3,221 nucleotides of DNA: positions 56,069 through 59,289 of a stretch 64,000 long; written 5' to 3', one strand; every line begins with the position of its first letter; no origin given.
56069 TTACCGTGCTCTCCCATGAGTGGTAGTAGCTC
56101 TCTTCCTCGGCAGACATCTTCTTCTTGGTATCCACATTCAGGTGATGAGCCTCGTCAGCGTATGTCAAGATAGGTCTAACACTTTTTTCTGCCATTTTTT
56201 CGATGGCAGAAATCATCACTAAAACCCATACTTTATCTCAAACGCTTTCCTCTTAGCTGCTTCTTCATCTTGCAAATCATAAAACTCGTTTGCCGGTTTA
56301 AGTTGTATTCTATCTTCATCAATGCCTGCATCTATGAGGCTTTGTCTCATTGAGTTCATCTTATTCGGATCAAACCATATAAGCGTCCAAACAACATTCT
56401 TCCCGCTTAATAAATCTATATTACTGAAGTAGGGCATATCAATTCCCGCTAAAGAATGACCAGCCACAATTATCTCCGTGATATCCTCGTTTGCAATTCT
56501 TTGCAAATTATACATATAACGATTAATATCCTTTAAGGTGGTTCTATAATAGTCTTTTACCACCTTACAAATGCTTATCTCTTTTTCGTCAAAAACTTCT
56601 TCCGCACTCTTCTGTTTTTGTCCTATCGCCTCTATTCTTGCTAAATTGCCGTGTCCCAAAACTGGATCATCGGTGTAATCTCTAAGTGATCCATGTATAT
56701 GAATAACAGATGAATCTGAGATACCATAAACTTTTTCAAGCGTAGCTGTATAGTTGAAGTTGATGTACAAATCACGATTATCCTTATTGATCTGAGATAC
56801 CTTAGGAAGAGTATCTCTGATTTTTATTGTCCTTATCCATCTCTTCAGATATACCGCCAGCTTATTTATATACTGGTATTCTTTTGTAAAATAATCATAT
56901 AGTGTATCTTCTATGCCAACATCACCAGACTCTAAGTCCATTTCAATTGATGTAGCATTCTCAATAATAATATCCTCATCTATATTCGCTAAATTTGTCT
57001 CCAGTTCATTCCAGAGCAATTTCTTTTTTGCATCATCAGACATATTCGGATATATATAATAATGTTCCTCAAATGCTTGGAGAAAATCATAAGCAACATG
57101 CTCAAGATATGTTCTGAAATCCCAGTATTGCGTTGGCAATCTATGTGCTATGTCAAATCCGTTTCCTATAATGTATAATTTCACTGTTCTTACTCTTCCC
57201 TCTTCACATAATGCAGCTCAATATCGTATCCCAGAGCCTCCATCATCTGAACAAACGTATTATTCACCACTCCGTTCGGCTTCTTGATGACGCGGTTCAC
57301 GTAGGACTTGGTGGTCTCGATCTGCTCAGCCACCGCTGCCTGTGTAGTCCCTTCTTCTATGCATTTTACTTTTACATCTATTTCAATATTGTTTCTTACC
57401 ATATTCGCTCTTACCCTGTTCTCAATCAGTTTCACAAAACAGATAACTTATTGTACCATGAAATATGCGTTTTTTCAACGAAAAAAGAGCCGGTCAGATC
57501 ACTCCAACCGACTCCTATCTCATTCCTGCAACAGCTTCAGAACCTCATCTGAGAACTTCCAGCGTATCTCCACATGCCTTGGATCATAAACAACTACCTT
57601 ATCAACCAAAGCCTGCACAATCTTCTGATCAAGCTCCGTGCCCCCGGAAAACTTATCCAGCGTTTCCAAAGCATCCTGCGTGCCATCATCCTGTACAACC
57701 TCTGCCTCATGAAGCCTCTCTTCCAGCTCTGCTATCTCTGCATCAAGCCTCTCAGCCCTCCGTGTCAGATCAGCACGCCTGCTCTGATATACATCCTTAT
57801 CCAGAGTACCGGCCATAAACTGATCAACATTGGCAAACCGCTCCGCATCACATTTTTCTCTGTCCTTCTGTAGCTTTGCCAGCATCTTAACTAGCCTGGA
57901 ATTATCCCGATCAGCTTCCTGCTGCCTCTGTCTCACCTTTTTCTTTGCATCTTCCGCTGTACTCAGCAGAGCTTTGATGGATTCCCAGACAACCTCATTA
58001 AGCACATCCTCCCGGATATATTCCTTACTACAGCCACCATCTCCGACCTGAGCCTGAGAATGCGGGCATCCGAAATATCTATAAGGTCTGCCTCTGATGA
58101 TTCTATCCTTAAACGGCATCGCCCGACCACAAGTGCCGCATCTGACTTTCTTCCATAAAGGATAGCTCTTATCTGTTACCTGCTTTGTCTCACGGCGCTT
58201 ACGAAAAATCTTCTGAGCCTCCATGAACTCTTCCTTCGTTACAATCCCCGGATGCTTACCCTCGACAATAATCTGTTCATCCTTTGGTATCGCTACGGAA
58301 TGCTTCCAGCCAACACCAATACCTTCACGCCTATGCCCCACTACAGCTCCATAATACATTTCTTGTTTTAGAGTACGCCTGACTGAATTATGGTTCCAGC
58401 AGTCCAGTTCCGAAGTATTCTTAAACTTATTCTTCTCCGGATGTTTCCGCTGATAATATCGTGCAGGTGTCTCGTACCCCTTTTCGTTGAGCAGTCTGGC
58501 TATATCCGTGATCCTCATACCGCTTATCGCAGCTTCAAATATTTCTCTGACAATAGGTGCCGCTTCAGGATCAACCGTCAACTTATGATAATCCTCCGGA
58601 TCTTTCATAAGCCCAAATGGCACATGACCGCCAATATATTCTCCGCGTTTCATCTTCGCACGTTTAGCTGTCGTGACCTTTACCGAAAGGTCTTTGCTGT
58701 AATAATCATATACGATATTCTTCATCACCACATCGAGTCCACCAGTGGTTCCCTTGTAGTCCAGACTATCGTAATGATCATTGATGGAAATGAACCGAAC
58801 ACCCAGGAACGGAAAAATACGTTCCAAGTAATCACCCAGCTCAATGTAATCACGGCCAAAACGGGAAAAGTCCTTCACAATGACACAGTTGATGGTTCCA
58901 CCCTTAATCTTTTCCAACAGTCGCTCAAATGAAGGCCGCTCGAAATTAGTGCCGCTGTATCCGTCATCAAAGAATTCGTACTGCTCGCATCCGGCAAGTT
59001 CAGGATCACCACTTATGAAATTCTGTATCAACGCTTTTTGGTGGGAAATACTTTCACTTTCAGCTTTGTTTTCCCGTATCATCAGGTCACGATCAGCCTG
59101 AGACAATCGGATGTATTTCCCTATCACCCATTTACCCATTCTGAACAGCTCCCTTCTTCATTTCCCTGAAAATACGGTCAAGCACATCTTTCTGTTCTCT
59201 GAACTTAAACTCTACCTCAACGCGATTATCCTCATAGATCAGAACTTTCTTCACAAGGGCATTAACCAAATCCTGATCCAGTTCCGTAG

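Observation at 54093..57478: HTH / AbiH-like / Walker-A-less Res-like helicase-nuclease packed into one transcription unit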

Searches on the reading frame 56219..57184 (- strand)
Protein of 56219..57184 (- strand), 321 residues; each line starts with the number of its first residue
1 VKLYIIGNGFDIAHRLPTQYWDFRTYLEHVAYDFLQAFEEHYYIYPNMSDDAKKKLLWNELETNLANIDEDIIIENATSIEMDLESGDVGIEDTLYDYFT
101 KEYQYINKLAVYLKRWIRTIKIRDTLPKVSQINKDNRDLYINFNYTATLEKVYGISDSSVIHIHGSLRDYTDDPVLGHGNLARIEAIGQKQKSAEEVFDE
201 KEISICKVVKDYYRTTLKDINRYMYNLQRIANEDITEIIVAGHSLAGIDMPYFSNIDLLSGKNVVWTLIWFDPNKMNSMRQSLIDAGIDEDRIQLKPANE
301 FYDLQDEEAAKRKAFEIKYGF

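Call 5: search_protein_families(library=pfam, proteins=[window:56219-57184:-], max_evalue=0.01)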
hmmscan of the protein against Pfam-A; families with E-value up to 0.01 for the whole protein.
window:56219-57184:- (321 aa): 1 family
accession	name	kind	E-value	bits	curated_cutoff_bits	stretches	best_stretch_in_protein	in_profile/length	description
PF14253.11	AbiH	-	4.5e-52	178.1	30.9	1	3-269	1-259/260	Bacteriophage abortive infection AbiH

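Call 6: search_protein_families(library=padloc, proteins=[window:56219-57184:-], max_evalue=0.01)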
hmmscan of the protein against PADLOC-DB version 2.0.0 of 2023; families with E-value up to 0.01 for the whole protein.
window:56219-57184:- (321 aa): 1 family
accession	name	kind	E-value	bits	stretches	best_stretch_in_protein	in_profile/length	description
PDLC02345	AbiH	-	3.6e-29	100.4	2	36-282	81-322/343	AbiH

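Call 18: find_related_loci(query=window:56219-57184:-, collection=viral_contigs, flank=10000)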
Query window:56219-57184:- (321 aa) in viral_contigs; peptide patterns used: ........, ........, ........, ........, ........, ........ (x = any residue, [..] = any of these).
13 stretches matched a pattern; 2 encode a relative of the query (tblastn E <= 1e-3); 2 distinct loci.
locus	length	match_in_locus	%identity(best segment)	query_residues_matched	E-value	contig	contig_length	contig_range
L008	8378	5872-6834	99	1-321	0e+0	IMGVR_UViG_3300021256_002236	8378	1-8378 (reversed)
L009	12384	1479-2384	62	1-304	7e-127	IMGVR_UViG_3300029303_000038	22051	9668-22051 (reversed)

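Call 69: list_cluster_members(proteins=[P0122, window:56219-57184:-, window:54093-56219:-])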
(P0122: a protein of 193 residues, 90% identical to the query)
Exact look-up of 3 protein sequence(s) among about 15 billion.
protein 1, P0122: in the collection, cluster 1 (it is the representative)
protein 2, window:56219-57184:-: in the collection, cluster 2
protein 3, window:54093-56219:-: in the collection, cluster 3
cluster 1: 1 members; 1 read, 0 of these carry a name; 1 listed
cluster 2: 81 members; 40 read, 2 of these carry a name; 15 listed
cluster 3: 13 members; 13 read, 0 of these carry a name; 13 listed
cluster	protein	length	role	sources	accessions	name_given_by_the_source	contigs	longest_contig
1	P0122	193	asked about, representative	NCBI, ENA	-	-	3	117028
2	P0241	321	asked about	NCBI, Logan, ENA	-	-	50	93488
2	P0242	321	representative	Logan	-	-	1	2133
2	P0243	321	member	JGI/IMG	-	hypothetical protein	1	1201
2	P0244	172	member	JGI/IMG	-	hypothetical protein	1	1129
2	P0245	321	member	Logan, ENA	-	-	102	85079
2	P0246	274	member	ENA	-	-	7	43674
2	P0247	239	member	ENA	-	-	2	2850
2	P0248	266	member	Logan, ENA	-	-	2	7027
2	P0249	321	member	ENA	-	-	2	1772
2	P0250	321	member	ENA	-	-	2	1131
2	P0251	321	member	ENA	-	-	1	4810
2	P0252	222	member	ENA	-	-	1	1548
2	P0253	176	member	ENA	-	-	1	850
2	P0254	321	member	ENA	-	-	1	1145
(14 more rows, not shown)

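Call 70: find_encoding_contigs(protein=window:56219-57184:-, flank=6000, max_places=10)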
Protein window:56219-57184:- (321 aa): 22 contigs read that carry it; 10 places shown.
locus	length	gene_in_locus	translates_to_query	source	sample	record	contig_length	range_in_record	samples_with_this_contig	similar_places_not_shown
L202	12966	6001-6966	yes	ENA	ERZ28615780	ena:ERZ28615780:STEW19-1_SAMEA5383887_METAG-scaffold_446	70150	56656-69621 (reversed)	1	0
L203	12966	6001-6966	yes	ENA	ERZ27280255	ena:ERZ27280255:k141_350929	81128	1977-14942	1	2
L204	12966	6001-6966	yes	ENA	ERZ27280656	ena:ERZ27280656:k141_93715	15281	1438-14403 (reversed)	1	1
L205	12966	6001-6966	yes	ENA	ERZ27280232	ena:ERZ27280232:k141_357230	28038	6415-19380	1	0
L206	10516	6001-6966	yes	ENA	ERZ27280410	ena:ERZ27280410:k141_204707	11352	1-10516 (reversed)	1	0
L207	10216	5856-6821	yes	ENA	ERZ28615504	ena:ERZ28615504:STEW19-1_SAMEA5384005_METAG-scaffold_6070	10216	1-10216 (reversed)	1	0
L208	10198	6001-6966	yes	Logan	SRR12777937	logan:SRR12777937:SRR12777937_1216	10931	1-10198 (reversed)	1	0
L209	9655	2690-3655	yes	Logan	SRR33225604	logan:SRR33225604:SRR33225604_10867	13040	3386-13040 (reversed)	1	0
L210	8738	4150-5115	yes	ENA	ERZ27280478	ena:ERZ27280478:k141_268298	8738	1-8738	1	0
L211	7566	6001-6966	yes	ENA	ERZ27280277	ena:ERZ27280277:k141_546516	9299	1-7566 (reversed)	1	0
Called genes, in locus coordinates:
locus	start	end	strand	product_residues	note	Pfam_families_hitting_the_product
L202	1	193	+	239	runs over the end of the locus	?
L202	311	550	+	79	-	PF21757:DUF6870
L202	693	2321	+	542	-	PF00239:Resolvase, PF07508:Recombinase, PF13408:Zn_ribbon_recom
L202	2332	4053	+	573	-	PF00239:Resolvase, PF07508:Recombinase, PF14287:DUF4368 (faint), PF13408:Zn_ribbon_recom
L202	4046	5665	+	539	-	PF00239:Resolvase, PF07508:Recombinase, PF13408:Zn_ribbon_recom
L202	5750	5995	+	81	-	-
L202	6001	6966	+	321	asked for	PF14253:AbiH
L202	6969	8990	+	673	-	PF04851:ResIII, PF00271:Helicase_C, PF18780:HNH_repeat (weak), PF26350:DUF8090, PF11907:DUF3427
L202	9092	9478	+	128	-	PF00293:NUDIX, PF14815:NUDIX_4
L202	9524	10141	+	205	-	PF00588:SpoU_methylase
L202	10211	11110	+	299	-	PF04055:Radical_SAM, PF16199:Radical_SAM_C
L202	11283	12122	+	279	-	PF01261:AP_endonuc_2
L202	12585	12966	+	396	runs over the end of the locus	PF00155:Aminotran_1_2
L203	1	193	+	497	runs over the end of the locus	PF01510:Amidase_2, PF01832:Glucosaminidase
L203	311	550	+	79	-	PF21757:DUF6870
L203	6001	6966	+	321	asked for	PF14253:AbiH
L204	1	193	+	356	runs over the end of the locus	?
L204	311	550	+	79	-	PF21757:DUF6870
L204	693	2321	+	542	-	PF00239:Resolvase, PF07508:Recombinase, PF13408:Zn_ribbon_recom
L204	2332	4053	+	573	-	PF00239:Resolvase, PF07508:Recombinase, PF14287:DUF4368 (faint), PF13408:Zn_ribbon_recom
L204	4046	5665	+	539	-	PF00239:Resolvase, PF07508:Recombinase, PF13408:Zn_ribbon_recom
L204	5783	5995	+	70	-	-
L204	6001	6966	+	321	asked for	PF14253:AbiH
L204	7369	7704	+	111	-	PF08845:SymE_toxin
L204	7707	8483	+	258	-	PF00142:Fer4_NifH, PF01656:CbiA, PF02374:ArsA_ATPase (weak), PF06564:CBP_BcsQ, PF09140:MipZ (faint), PF10609:ParA, PF13614:AAA_31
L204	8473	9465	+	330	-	PF02195:ParB_N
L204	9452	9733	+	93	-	-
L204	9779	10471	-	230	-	-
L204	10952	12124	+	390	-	PF20277:CTD11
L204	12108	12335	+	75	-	PF20292:MC7, PF20293:MC6 (weak)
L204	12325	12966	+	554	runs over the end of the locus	PF10088:DUF2326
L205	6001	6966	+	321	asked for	PF14253:AbiH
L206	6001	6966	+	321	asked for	PF14253:AbiH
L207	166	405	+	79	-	PF21757:DUF6870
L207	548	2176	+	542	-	PF00239:Resolvase, PF07508:Recombinase, PF13408:Zn_ribbon_recom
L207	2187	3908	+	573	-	PF00239:Resolvase, PF07508:Recombinase, PF14287:DUF4368 (faint), PF13408:Zn_ribbon_recom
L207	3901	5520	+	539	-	PF00239:Resolvase, PF07508:Recombinase, PF13408:Zn_ribbon_recom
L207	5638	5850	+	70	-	-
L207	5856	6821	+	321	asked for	PF14253:AbiH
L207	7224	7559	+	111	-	PF08845:SymE_toxin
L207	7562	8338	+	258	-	PF00142:Fer4_NifH, PF01656:CbiA, PF02374:ArsA_ATPase (weak), PF06564:CBP_BcsQ, PF09140:MipZ (faint), PF10609:ParA, PF13614:AAA_31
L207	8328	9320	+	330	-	PF02195:ParB_N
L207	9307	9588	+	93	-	-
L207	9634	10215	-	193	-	?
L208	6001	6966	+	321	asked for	PF14253:AbiH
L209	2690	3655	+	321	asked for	PF14253:AbiH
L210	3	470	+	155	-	?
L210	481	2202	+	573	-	PF00239:Resolvase, PF07508:Recombinase, PF14287:DUF4368 (faint), PF13408:Zn_ribbon_recom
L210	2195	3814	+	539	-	PF00239:Resolvase, PF07508:Recombinase, PF13408:Zn_ribbon_recom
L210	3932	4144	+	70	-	-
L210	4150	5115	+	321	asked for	PF14253:AbiH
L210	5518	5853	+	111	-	PF08845:SymE_toxin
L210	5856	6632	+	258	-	PF00142:Fer4_NifH, PF01656:CbiA, PF02374:ArsA_ATPase (weak), PF06564:CBP_BcsQ, PF09140:MipZ (faint), PF10609:ParA, PF13614:AAA_31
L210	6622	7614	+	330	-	PF02195:ParB_N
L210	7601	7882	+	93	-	-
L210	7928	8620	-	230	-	-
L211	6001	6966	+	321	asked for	PF14253:AbiH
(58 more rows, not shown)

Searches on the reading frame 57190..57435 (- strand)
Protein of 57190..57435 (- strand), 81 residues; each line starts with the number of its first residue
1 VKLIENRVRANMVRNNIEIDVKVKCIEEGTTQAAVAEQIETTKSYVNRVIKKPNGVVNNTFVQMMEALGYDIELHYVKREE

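Call 5: search_protein_families(library=pfam, proteins=[window:57190-57435:-], max_evalue=0.01)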
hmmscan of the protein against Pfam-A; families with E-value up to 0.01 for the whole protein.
window:57190-57435:- (81 aa): 2 families
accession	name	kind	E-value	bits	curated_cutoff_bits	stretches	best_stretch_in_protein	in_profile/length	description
PF01381.28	HTH_3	-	0.0019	18.7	23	1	27-73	7-53/55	Helix-turn-helix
PF19176.5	DUF5858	-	0.0068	16.7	27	0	35-74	8-47/61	Family of unknown function (DUF5858)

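Call 6: search_protein_families(library=padloc, proteins=[window:57190-57435:-], max_evalue=0.01)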
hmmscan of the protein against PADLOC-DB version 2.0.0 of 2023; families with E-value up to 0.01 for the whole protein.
window:57190-57435:- (81 aa): 1 family
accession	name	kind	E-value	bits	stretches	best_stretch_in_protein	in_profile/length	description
PDLC04760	PDC-M64C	-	0.0021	16.4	1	9-72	17-82/93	-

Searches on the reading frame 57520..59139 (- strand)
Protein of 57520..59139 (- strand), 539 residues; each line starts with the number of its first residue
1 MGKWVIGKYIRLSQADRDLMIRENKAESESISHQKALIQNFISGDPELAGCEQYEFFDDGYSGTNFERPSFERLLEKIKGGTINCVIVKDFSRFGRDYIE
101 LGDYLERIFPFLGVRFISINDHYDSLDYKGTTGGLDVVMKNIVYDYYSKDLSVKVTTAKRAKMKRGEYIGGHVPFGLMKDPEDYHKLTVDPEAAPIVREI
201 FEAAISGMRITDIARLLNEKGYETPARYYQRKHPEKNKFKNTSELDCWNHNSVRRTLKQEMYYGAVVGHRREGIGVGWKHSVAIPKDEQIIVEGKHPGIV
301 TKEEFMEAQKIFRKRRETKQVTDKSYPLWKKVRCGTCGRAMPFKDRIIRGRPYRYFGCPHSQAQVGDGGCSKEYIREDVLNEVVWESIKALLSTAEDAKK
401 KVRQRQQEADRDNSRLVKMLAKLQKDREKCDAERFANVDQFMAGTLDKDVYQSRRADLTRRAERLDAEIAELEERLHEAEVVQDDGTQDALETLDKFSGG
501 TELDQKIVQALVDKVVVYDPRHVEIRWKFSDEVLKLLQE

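Call 5: search_protein_families(library=pfam, proteins=[window:57520-59139:-], max_evalue=0.01)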
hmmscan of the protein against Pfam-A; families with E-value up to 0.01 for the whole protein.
window:57520-59139:- (539 aa): 4 families
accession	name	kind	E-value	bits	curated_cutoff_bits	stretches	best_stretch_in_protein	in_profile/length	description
PF07508.19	Recombinase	-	4.3e-22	78.7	21.1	1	191-315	1-102/102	Recombinase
PF00239.26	Resolvase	-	5.3e-16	59.5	23.3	1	9-167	4-144/145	Resolvase, N terminal domain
PF13408.12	Zn_ribbon_recom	-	1.5e-09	38.5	25.3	1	327-389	1-58/58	Recombinase zinc beta ribbon domain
PF14287.11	DUF4368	-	0.0014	19.2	25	1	486-522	11-47/67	Domain of unknown function (DUF4368)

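Call 19: find_related_loci(query=window:57520-59139:-, collection=viral_contigs, flank=10000)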
Query window:57520-59139:- (539 aa) in viral_contigs; peptide patterns used: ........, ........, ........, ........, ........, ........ (x = any residue, [..] = any of these).
36 stretches matched a pattern; 33 encode a relative of the query (tblastn E <= 1e-3); 33 distinct loci.
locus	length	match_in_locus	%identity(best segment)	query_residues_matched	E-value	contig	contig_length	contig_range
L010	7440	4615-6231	98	1-539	0e+0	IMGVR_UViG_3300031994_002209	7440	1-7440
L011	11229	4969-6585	98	1-539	0e+0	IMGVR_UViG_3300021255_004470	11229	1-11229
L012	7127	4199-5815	98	1-539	0e+0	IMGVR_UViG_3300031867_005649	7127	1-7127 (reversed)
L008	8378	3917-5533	98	1-539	0e+0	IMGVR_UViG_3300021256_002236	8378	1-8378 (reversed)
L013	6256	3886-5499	86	1-538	0e+0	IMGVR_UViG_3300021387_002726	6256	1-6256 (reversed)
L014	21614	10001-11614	86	1-538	0e+0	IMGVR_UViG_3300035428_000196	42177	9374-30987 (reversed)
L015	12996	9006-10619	86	1-538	0e+0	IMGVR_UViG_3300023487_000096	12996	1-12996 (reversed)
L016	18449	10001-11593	72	5-535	0e+0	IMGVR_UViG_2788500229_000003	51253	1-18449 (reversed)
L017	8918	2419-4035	66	1-539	0e+0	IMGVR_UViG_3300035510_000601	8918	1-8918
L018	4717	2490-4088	67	1-533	0e+0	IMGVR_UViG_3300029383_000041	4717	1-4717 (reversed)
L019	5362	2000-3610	66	1-537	0e+0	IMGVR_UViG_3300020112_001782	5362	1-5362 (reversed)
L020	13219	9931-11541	67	1-537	0e+0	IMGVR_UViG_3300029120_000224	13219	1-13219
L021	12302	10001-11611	66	1-537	0e+0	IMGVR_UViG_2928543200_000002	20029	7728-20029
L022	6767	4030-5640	64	1-537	0e+0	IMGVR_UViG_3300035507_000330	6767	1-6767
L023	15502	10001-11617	62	1-538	0e+0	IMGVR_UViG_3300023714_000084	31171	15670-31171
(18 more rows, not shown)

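Call 60: search_dna_similar(query=window:57520-59139:-, collection=phages, mode=protein, max_rows=15)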
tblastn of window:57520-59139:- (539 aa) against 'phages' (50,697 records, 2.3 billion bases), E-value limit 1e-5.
Records with a match: 649; places in all: 786; records where one place covers at least 80% of the query: 264.
Best place of each record, by identity: <60% 649.
By first word of the organism name: Streptococcus 150; Mycobacterium 139; Bacteriophage 79; Bacillus 73; Paenibacillus 25; Clostridium 15; Lactococcus 12; Rhodococcus 12; Staphylococcus 11; phage 10; and 50 more.
By host as written in the record: - 108; Mycobacterium smegmatis mc2 155 97; Mycobacterium smegmatis mc#155 25; Bacillus anthracis 16; Rhodococcus erythropolis RIA 643 12; Streptococcus suis 11; Paenibacillus larvae 10; Mycobacterium smegmatis mc2155 10; and 231 more.
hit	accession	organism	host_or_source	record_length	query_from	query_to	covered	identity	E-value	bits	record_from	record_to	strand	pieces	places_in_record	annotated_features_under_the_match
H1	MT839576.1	Bacteriophage sp.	human fecal samples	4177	1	530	98%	35.1%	3e-81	282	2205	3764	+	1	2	record has no annotation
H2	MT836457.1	Bacteriophage sp.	human fecal samples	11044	5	531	98%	34.8%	5e-87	299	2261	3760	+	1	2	record has no annotation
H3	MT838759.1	Bacteriophage sp.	human fecal samples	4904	1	539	100%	31.7%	2e-76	268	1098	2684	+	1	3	record has no annotation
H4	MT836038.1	Bacteriophage sp.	human fecal samples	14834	9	531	97%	32.5%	5e-78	273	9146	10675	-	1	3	record has no annotation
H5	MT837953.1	Bacteriophage sp.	human fecal samples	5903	9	538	98%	31.5%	1e-73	260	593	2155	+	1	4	record has no annotation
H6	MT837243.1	Bacteriophage sp.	human fecal samples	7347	4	531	98%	31.2%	3e-66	238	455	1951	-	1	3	record has no annotation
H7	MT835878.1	Bacteriophage sp.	human fecal samples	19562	9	533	97%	30.9%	7e-64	232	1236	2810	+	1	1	record has no annotation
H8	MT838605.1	Bacteriophage sp.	human fecal samples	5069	9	531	97%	30.9%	4e-47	289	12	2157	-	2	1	record has no annotation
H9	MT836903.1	Bacteriophage sp.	human fecal samples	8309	5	524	96%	30.3%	8e-58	214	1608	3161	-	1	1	record has no annotation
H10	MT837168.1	Bacteriophage sp.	human fecal samples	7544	1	537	100%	29.3%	9e-65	234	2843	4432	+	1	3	record has no annotation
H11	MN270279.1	Streptococcus phage phi-SsuZKB4_rum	Streptococcus suis ZKB4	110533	6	517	95%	30.3%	2e-60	222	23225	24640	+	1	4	site-specific recombinase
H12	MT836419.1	Bacteriophage sp.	human fecal samples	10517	9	527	96%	29.5%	2e-48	217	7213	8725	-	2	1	record has no annotation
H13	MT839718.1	Bacteriophage sp.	human fecal samples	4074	26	517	91%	30.2%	1e-48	186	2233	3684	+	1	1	record has no annotation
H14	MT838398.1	Bacteriophage sp.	human fecal samples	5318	5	527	97%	27.7%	2e-50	192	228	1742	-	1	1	record has no annotation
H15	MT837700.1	Bacteriophage sp.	human fecal samples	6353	3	538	99%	26.9%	2e-55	207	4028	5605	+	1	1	record has no annotation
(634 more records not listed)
